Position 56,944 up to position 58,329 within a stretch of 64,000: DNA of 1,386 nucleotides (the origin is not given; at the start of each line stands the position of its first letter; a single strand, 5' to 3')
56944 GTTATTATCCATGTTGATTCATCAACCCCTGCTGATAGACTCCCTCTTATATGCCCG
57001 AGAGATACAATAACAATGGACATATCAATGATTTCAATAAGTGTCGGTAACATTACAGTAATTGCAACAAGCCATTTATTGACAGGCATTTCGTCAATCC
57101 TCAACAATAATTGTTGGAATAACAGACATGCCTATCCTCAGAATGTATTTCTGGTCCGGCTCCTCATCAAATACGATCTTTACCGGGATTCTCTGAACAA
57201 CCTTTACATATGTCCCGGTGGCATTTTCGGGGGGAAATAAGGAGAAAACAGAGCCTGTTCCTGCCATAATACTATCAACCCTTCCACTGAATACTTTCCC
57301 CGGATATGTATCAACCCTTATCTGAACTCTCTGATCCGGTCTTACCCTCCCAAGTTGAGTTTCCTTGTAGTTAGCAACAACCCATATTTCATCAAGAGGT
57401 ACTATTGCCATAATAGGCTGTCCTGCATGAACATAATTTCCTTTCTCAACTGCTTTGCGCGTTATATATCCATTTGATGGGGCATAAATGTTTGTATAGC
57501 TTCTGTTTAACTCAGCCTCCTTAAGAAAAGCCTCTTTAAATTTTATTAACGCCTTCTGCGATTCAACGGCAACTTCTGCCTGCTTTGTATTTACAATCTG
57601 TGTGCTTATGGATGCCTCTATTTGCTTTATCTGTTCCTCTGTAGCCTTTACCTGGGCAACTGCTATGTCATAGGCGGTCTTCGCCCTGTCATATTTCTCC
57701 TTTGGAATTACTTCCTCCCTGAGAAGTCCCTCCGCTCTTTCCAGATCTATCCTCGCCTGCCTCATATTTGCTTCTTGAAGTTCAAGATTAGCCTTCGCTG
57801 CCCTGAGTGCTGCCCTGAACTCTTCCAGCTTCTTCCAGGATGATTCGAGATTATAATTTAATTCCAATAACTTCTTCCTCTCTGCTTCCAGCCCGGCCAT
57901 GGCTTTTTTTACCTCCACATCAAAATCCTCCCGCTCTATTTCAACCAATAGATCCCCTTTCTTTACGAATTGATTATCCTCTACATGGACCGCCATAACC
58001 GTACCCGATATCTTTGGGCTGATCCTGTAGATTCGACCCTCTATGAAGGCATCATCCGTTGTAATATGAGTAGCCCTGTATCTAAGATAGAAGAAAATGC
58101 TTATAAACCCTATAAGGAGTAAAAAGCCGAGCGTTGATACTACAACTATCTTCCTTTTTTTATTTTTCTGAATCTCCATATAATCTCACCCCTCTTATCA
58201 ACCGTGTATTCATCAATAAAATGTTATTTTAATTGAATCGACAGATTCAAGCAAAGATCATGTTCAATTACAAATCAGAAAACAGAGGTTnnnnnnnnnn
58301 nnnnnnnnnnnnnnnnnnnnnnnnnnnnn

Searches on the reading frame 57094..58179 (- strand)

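Call 50: search_protein_families(library=pfam, proteins=[window:57094-58179:-], max_evalue=0.000001)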
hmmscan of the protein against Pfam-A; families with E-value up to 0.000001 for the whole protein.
window:57094-58179:- (361 aa): 4 families
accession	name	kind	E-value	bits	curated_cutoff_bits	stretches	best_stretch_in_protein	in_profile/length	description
PF16576.10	HlyD_D23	-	2.1e-24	86.5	30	1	217-305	94-185/214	Barrel-sandwich domain of CusB or HlyD membrane-fusion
PF13437.12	HlyD_3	-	1.4e-17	64.8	22.2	1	231-309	2-81/106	HlyD family secretion protein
PF13533.13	Biotin_lipoyl_2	-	8.7e-14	51.4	29.8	1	53-82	3-32/32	Biotin-lipoyl like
PF00529.27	CusB_dom_1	-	2.2e-13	50.7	26.5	1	169-352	12-82/89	Cation efflux system protein CusB domain 1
